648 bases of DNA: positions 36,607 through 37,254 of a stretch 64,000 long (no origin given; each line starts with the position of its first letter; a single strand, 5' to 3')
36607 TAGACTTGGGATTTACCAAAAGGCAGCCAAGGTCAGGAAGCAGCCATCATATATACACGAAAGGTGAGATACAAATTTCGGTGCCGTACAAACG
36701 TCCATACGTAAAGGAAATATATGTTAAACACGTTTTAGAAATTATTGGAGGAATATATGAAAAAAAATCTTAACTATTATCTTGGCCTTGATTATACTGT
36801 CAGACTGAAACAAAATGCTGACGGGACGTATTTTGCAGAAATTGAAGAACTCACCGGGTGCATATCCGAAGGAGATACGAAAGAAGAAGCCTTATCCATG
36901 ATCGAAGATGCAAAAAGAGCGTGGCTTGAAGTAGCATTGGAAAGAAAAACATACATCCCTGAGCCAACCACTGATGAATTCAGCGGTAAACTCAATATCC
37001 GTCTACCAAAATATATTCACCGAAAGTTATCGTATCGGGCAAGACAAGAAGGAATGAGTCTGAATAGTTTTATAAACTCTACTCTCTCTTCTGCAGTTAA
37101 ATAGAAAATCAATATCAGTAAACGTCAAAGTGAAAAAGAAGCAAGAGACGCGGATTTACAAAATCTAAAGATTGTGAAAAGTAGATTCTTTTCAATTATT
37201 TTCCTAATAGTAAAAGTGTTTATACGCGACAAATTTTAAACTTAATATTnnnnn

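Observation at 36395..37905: AT-rich accessory islet: hicAB cassette bracketed by about 50-bp direct repeats, plus an orphan ORF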

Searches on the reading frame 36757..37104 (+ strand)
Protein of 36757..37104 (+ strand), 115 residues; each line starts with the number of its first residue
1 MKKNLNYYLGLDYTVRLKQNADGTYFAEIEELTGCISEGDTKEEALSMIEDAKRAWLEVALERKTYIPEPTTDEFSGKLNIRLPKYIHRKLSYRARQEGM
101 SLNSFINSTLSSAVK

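Call 5: search_protein_families(library=pfam, proteins=[window:36757-37104:+], max_evalue=0.1)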
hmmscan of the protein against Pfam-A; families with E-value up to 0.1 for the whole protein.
window:36757-37104:+ (115 aa): 8 families
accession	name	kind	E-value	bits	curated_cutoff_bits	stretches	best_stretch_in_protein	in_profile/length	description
PF05534.18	HicB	-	6.8e-11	42.4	21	1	73-110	14-51/51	HicB family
PF15919.11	HicB_lk_antitox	-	1.1e-10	42.2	27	1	13-72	1-60/123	HicB_like antitoxin of bacterial toxin-antitoxin system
PF21748.3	UPF0150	-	4.5e-06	26.9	27.3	1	21-68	17-64/64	UPF0150-like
PF03869.20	Arc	-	0.0017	18.6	20.4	1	78-110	6-38/50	Arc-like DNA binding domain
PF24113.1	DUF7387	-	0.0086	16.8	27.9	1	15-52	14-50/85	Family of unknown function (DUF7387)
PF22513.2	FitA-like_RHH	-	0.01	16.2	27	1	83-114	8-39/39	Antitoxin FitA-like, ribbon-helix-helix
PF12441.14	CopG_antitoxin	-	0.041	15.1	28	1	78-111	44-77/79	CopG antitoxin of type II toxin-antitoxin system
PF12320.13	SbcD_C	-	0.089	13.7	24.4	0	43-71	13-40/94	Type 5 capsule protein repressor C-terminal domain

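Call 8: search_protein_families(library=padloc, proteins=[window:36757-37104:+], max_evalue=1)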
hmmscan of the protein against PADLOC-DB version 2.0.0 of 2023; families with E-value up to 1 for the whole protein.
window:36757-37104:+ (115 aa): 0 families

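Call 9: search_protein_families(library=ncbifam, proteins=[window:36757-37104:+], max_evalue=1)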
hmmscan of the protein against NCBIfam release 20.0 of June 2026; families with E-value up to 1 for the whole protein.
window:36757-37104:+ (115 aa): 1 family
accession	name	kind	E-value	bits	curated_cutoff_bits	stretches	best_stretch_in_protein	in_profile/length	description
NF041551.1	YlcI_YnfO_N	subfamily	0.016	15.2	30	1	78-107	4-32/42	YlcI/YnfO family protein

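Call 10: search_protein_families(library=phrogs, proteins=[window:36757-37104:+], max_evalue=1)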
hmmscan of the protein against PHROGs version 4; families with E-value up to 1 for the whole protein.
window:36757-37104:+ (115 aa): 16 families
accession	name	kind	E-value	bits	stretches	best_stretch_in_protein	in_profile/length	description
phrog_497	-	moron, auxiliary metabolic gene and host takeover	1.3e-16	61.9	1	11-86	11-84/342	toxin-antitoxin system HicB-like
phrog_11958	-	unknown function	4.1e-10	40.7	1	19-72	11-64/84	-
phrog_9151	-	moron, auxiliary metabolic gene and host takeover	8.5e-09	36.7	1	38-114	37-109/119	HicB-like antitoxin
phrog_33232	-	unknown function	6e-05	24.4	1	72-111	54-93/94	-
phrog_582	-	transcription regulation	0.00011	23.5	1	78-114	59-95/105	Arc-like repressor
phrog_13047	-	unknown function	0.0011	20.3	1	14-52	13-50/86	-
phrog_2685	-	other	0.0019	19.6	1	78-110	20-52/161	partition protein ATPase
phrog_795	-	other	0.0035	18.7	1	78-112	19-53/116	partition protein ATPase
phrog_13890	-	unknown function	0.0078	17.2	1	78-108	19-49/73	-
phrog_3178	-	transcription regulation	0.015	16.7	1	72-113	5-46/125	Arc-like DNA binding domain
phrog_1287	-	unknown function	0.021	16.3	1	78-114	11-47/115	-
phrog_2639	-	transcription regulation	0.14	13.4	0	76-107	37-68/91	Arc-like repressor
phrog_228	-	transcription regulation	0.16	12.6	1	77-113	11-47/251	Arc-like repressor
phrog_30599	-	transcription regulation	0.18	13.4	1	75-114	9-48/100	transcriptional regulator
phrog_1388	-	unknown function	0.18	13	1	78-112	7-41/143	-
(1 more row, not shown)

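Call 43: find_homologous_proteins(query=window:36757-37101:+, max_evalue=1e-10)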
Query window:36757-37101:+ (115 aa): 121 proteins with E <= 1e-10 among 123 candidates; the best 120 are listed.
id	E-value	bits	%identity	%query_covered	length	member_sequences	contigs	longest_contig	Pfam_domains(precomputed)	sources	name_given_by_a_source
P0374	6.8e-69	247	100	100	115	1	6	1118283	PF15919.12,PF21748.4,PF15970.12,PF05534.19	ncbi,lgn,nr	ncbi:type II toxin-antitoxin system HicB family antitoxin [Candidatus Gottesmanbacteria bacterium]|n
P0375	1.2e-59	217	87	100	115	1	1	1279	PF15919.12,PF21748.4,PF15970.12,PF05534.19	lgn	-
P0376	2.5e-55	203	80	99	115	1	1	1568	PF15919.12,PF21748.4,PF15970.12,PF05534.19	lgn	-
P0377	2.0e-53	197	76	100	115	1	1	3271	PF15919.12,PF21748.4,PF15970.12,PF05534.19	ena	-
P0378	2.3e-53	197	80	99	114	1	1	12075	PF15919.12,PF21748.4,PF05534.19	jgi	jgi:antitoxin HicB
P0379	1.1e-52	195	76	100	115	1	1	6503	PF15919.12,PF21748.4,PF05534.19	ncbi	-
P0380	1.7e-52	194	75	100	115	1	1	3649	PF15919.12,PF21748.4,PF05534.19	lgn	-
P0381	5.8e-52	192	76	100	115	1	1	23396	PF15919.12,PF21748.4,PF05534.19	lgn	-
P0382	8.3e-52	192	75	99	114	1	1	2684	PF15919.12,PF21748.4,PF15970.12,PF05534.19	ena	-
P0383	9.9e-52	192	75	100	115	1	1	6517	PF15919.12,PF21748.4,PF15970.12,PF05534.19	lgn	-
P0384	1.5e-51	191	75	97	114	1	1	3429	PF15919.12,PF21748.4,PF05534.19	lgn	-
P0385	2.4e-51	190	73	100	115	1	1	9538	PF15919.12,PF21748.4,PF05534.19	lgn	-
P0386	2.5e-51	190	74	100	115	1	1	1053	PF15919.12,PF21748.4,PF05534.19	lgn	-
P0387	4.3e-51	189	72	100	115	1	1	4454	PF15919.12,PF21748.4,PF05534.19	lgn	-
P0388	8.0e-51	189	74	100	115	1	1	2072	PF15919.12,PF21748.4,PF05534.19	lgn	-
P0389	8.7e-51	189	71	99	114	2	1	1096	PF15919.12,PF21748.4,PF05534.19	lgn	-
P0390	1.1e-50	188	75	98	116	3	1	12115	PF15919.12,PF21748.4,PF15970.12,PF05534.19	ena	-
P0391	1.4e-50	188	72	100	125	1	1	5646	PF15919.12,PF21748.4,PF05534.19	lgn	-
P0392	1.5e-50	188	73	99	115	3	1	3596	PF15919.12,PF21748.4,PF05534.19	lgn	-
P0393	2.0e-50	187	75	99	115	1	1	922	PF15919.12,PF21748.4,PF05534.19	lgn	-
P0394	2.4e-50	187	70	100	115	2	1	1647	PF15919.12,PF21748.4,PF05534.19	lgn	-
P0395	3.2e-50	187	75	99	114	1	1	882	PF15919.12,PF21748.4,PF05534.19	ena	-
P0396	3.3e-50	187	71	100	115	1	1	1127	PF15919.12,PF21748.4,PF05534.19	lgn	-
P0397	3.6e-50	187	74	99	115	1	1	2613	PF15919.12,PF21748.4,PF05534.19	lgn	-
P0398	3.8e-50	186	71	99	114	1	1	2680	PF15919.12,PF21748.4,PF15970.12,PF05534.19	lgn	-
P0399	5.4e-50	186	72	99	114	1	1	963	PF15919.12,PF21748.4,PF05534.19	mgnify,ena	mgnify:FL=1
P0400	5.5e-50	186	72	100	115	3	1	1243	PF15919.12,PF21748.4,PF05534.19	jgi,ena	-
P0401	5.6e-50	186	73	100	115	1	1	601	PF15919.12,PF21748.4,PF15970.12,PF05534.19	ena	-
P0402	6.7e-50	186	73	98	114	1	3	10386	PF15919.12,PF21748.4,PF15970.12,PF05534.19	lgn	-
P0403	6.9e-50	186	71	99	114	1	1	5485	PF15919.12,PF21748.4,PF15970.12,PF05534.19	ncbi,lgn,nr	ncbi:type II toxin-antitoxin system HicB family antitoxin [Candidatus Daviesbacteria bacterium]|nr:t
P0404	9.3e-50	185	71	99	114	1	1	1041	PF15919.12,PF21748.4,PF15970.12,PF05534.19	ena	-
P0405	9.6e-50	185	71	100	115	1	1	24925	PF15919.12,PF21748.4,PF05534.19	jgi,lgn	-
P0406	9.9e-50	185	73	99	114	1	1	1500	PF15919.12,PF15970.12,PF05534.19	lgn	-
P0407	1.0e-49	185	71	100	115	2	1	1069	PF15919.12,PF05534.19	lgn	-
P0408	1.0e-49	185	71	100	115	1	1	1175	PF15919.12,PF21748.4,PF05534.19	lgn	-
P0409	1.3e-49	185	73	99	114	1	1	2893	PF15919.12,PF21748.4,PF05534.19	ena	-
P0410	1.3e-49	185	73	99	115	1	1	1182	PF15919.12,PF21748.4,PF05534.19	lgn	-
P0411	1.4e-49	185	72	98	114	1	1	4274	PF15919.12,PF21748.4,PF05534.19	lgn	-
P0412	1.5e-49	185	70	94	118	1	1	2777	PF15919.12,PF21748.4,PF05534.19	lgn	-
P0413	2.2e-49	184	71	99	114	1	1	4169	PF15919.12,PF21748.4,PF05534.19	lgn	-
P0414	2.3e-49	184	71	100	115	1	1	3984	PF15919.12,PF21748.4,PF05534.19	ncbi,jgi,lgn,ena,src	-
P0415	2.4e-49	184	73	98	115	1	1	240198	PF15919.12,PF05534.19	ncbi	-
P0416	2.4e-49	184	74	97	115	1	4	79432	PF15919.12,PF15970.12,PF05534.19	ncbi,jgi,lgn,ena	-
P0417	2.6e-49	184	70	99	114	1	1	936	PF15919.12,PF21748.4,PF05534.19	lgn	-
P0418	2.7e-49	184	72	99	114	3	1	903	PF15919.12,PF21748.4,PF15970.12,PF05534.19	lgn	-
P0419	2.8e-49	184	70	100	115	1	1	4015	PF15919.12,PF21748.4,PF05534.19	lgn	-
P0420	3.4e-49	183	72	99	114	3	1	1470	PF15919.12,PF21748.4,PF15970.12,PF05534.19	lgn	-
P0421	5.0e-49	183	71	98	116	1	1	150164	PF15919.12,PF05534.19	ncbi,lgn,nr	ncbi:MAG: toxin-antitoxin system HicB family antitoxin [Candidatus Daviesbacteria bacterium]|nr:toxi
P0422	5.1e-49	183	69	90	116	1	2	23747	PF15919.12,PF05534.19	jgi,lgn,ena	-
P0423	5.9e-49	183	71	100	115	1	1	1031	PF15919.12,PF21748.4,PF15970.12,PF05534.19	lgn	-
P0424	7.5e-49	182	70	100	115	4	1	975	PF15919.12,PF21748.4,PF15970.12,PF05534.19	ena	-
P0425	8.1e-49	182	69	100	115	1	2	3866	PF15919.12,PF21748.4,PF05534.19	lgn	-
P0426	8.3e-49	182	70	99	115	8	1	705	PF15919.12,PF21748.4,PF15970.12,PF05534.19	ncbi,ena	-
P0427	8.6e-49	182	73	96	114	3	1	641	PF15919.12,PF21748.4,PF05534.19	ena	-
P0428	9.4e-49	182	73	99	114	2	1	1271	PF15919.12,PF21748.4,PF05534.19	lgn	-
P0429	9.6e-49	182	71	97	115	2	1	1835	PF15919.12,PF21748.4,PF05534.19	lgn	-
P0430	9.8e-49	182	72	98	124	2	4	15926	PF15919.12,PF21748.4,PF15970.12,PF05534.19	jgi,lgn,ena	-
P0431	1.4e-48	181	71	100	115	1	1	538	PF15919.12,PF21748.4,PF05534.19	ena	-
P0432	1.4e-48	181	71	99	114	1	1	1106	PF15919.12,PF21748.4,PF05534.19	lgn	-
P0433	1.6e-48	181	70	100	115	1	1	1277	PF15919.12,PF21748.4,PF05534.19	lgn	-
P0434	1.8e-48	181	71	99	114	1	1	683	PF15919.12,PF21748.4,PF05534.19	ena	-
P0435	1.9e-48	181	70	100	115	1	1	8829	PF15919.12,PF21748.4,PF05534.19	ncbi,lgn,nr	ncbi:MAG: toxin-antitoxin system HicB family antitoxin [Candidatus Daviesbacteria bacterium]|nr:toxi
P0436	2.2e-48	181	68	100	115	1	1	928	PF15919.12,PF21748.4,PF15970.12,PF05534.19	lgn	-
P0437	3.6e-48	180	74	96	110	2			PF15919.12,PF21748.4,PF15970.12,PF05534.19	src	-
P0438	4.0e-48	180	70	100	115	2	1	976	PF15919.12,PF21748.4,PF05534.19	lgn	-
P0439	4.6e-48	180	70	97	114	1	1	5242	PF15919.12,PF21748.4,PF15970.12,PF05534.19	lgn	-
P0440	6.2e-48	179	71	99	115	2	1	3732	PF15919.12,PF15970.12,PF05534.19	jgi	-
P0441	7.0e-48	179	68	100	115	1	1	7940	PF15919.12,PF21748.4,PF05534.19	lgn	-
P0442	7.3e-48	179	71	99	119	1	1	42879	PF15919.12,PF21748.4,PF15970.12,PF05534.19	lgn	-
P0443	7.5e-48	179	71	99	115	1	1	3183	PF15919.12,PF21748.4,PF05534.19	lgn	-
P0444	8.4e-48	179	72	98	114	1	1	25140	PF15919.12,PF21748.4,PF05534.19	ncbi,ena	-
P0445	1.2e-47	178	68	99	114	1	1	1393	PF15919.12,PF21748.4,PF05534.19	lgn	-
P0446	1.7e-47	178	69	98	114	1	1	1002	PF15919.12,PF21748.4,PF05534.19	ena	-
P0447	1.8e-47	178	70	99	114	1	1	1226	PF15919.12,PF21748.4,PF15970.12,PF05534.19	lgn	-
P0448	1.9e-47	178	69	100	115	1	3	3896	PF15919.12,PF21748.4,PF05534.19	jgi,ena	-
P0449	2.1e-47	178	69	100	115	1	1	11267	PF15919.12,PF15970.12,PF05534.19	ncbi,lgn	-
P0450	2.3e-47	178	67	100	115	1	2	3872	PF15919.12,PF05534.19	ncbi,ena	-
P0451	3.0e-47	177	73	90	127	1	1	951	PF15919.12,PF21748.4,PF15970.12,PF05534.19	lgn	-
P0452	3.2e-47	177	69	98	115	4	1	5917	PF15919.12,PF21748.4,PF05534.19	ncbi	-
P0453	4.1e-47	177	67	100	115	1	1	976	PF15919.12,PF21748.4,PF05534.19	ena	-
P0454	4.1e-47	177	69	99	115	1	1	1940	PF15919.12,PF15970.12,PF05534.19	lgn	-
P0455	4.2e-47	177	69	98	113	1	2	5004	PF15919.12,PF21748.4,PF15970.12,PF05534.19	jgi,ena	-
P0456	5.2e-47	176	70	100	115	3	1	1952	PF15919.12,PF21748.4,PF05534.19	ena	-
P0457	8.2e-47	176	68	100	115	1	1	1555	PF15919.12,PF21748.4,PF15970.12,PF05534.19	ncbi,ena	-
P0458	8.5e-47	176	66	100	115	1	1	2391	PF15919.12,PF21748.4,PF05534.19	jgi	jgi:antitoxin HicB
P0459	8.9e-47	176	70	98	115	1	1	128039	PF15919.12,PF21748.4,PF05534.19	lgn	-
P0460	1.1e-46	175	67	100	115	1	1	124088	PF15919.12,PF21748.4,PF05534.19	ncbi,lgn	-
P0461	1.6e-46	175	69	100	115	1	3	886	PF15919.12,PF21748.4,PF05534.19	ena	-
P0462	1.6e-46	175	68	100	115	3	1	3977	PF15919.12,PF15970.12,PF05534.19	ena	-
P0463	1.6e-46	175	66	100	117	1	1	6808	PF15919.12,PF21748.4,PF05534.19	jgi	jgi:antitoxin HicB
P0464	2.4e-46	174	68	100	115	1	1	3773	PF15919.12,PF15970.12,PF05534.19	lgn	-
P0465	3.4e-46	174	68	100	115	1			PF15919.12,PF05534.19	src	-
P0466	9.8e-46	172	67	99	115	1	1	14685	PF15919.12,PF05534.19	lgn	-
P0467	1.0e-45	172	66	100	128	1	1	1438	PF15919.12,PF21748.4,PF15970.12,PF05534.19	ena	-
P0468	1.6e-45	172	66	100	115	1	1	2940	PF15919.12,PF15970.12,PF05534.19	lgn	-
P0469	1.7e-45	171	70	98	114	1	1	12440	PF15919.12,PF21748.4,PF05534.19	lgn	-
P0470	7.3e-45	169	66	99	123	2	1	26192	PF15919.12,PF05534.19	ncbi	-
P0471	1.0e-44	169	64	100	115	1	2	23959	PF15919.12,PF21748.4,PF15970.12,PF05534.19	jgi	-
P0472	1.5e-44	168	66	100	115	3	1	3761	PF15919.12,PF21748.4,PF05534.19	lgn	-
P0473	1.6e-44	168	65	97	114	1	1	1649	PF15919.12,PF21748.4,PF05534.19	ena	-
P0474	4.3e-44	167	67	97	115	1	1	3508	PF15919.12,PF21748.4,PF05534.19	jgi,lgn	jgi:antitoxin HicB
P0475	4.8e-44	167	69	96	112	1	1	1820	PF15919.12,PF15970.12,PF05534.19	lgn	-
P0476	4.8e-44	167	65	98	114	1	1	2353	PF15919.12,PF05534.19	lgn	-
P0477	5.5e-44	167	66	99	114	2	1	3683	PF15919.12,PF21748.4,PF15970.12,PF05534.19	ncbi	-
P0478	1.2e-43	166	66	99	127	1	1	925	PF15919.12,PF05534.19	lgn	-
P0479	1.5e-43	165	65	97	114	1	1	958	PF15919.12,PF05534.19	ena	-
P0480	1.8e-43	165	61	98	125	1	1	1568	PF15919.12,PF21748.4,PF05534.19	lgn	-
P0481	2.5e-43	165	73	85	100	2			PF15919.12,PF21748.4,PF15970.12,PF05534.19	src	-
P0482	4.1e-43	164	66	97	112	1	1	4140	PF15919.12,PF05534.19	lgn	-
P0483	1.2e-42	162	64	99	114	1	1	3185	PF15919.12,PF21748.4,PF05534.19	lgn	-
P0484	1.8e-42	162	68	96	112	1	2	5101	PF15919.12,PF15970.12,PF05534.19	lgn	-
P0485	7.4e-42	160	63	97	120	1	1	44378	PF15919.12,PF21748.4,PF05534.19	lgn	-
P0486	1.4e-41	159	65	99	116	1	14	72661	PF15919.12,PF21748.4,PF05534.19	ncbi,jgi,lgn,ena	ncbi:MAG TPA: type II toxin-antitoxin system HicB family antitoxin [Patescibacteria group bacterium]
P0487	2.0e-40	155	66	96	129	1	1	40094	PF15919.12,PF05534.19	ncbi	-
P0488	5.4e-37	144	77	75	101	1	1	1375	PF15919.12,PF21748.4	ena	-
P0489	5.1e-32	128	59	98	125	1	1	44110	PF15919.12,PF21748.4,PF05534.19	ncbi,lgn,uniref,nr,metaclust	ncbi:type II toxin-antitoxin system HicB family antitoxin [Effusibacillus pohliae]|uniref:type II to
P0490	2.6e-29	119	54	97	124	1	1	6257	PF15919.12,PF05534.19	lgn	-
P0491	8.0e-28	115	50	97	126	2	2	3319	PF15919.12,PF15970.12,PF05534.19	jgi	jgi:antitoxin HicB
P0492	7.1e-27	112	70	64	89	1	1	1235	PF05534.19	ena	-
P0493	1.4e-23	101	68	62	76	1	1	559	PF15919.12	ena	-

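Call 44: find_encoding_contigs(protein=P0375, flank=3000, max_places=2)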
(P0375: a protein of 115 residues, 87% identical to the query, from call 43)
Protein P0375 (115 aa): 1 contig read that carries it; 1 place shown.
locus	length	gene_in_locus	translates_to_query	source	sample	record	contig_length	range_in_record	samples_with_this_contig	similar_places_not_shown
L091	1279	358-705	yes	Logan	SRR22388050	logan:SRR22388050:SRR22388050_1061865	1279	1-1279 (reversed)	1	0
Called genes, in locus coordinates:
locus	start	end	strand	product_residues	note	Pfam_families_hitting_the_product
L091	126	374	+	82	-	-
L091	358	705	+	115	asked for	PF15919:HicB_lk_antitox (weak), PF15970:HicB-like_2 (weak), PF21748:UPF0150 (weak), PF05534:HicB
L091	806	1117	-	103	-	-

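Call 45: find_encoding_contigs(protein=P0376, flank=3000, max_places=2)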
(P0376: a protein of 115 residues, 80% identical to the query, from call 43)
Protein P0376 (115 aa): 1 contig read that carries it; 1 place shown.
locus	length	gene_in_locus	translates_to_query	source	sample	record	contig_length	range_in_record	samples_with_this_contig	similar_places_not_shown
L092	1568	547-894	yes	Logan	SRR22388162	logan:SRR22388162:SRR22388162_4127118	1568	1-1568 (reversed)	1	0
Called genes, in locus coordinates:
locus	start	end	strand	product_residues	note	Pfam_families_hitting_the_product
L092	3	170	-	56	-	?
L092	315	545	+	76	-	-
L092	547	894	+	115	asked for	PF15919:HicB_lk_antitox (weak), PF15970:HicB-like_2 (faint), PF21748:UPF0150 (faint), PF05534:HicB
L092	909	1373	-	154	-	PF00583:Acetyltransf_1, PF13673:Acetyltransf_10, PF13508:Acetyltransf_7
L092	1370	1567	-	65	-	?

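Call 46: find_encoding_contigs(protein=P0378, flank=4000, max_places=2)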
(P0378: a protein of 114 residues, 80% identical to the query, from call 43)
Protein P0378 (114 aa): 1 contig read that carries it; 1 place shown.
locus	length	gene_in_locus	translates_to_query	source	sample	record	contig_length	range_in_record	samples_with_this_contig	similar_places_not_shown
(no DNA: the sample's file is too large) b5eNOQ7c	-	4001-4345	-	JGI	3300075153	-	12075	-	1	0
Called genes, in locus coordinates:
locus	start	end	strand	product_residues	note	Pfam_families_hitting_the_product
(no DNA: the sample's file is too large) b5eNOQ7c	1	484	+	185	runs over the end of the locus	?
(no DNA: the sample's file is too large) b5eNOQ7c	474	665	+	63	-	-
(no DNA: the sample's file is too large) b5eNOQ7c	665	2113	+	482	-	PF00041:fn3 (weak), PF19077:Big_13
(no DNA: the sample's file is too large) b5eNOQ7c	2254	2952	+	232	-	-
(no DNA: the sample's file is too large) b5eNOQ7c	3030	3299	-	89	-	PF05016:ParE_toxin (weak)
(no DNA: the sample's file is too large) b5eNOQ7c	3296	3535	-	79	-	-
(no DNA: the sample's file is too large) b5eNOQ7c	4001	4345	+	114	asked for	PF15919:HicB_lk_antitox (weak), PF21748:UPF0150 (faint), PF05534:HicB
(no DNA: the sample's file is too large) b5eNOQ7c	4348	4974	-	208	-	-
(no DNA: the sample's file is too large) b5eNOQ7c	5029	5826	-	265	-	PF02673:BacA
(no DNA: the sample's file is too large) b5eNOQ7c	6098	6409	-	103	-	PF02604:PhdYeFM_antitox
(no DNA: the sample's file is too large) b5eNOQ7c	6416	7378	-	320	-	PF00583:Acetyltransf_1 (weak)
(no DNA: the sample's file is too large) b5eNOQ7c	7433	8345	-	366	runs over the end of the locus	PF03816:LytR_cpsA_psr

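Call 47: find_encoding_contigs(protein=P0381, flank=4000, max_places=2)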
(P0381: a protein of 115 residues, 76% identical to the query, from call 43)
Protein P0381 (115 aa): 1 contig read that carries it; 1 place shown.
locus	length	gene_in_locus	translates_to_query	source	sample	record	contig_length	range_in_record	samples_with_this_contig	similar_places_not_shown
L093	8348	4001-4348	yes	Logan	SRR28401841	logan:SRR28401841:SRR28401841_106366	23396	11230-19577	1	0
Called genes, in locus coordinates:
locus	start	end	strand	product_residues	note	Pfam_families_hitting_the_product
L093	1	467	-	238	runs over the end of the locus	PF01386:Ribosomal_L25p, PF14693:Ribosomal_TL5_C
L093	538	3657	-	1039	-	PF01370:Epimerase (weak), PF13196:DUF4012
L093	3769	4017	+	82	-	-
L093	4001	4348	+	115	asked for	PF15919:HicB_lk_antitox (weak), PF21748:UPF0150 (weak), PF05534:HicB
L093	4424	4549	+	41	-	-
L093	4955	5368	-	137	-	PF00075:RNase_H, PF13456:RVT_3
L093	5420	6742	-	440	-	PF01943:Polysacc_synt, PF13440:Polysacc_synt_3, PF01554:MatE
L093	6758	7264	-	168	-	PF13083:KH_KhpA-B, PF01424:R3H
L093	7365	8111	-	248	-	PF02096:60KD_IMP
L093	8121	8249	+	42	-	-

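Call 62: search_solved_structures(query=window:36757-37101:+, max_evalue=0.01, show_alignments=2)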
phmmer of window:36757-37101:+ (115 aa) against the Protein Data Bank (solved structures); distinct sequences matched with E-value up to 0.01: 0.

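Call 77: search_protein_families(library=pfam, proteins=[L091:806-1117:-], max_evalue=0.01)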
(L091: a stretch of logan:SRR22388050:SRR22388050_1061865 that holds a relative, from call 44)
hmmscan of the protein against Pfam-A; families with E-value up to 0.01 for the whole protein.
L091:806-1117:- (103 aa): 0 families
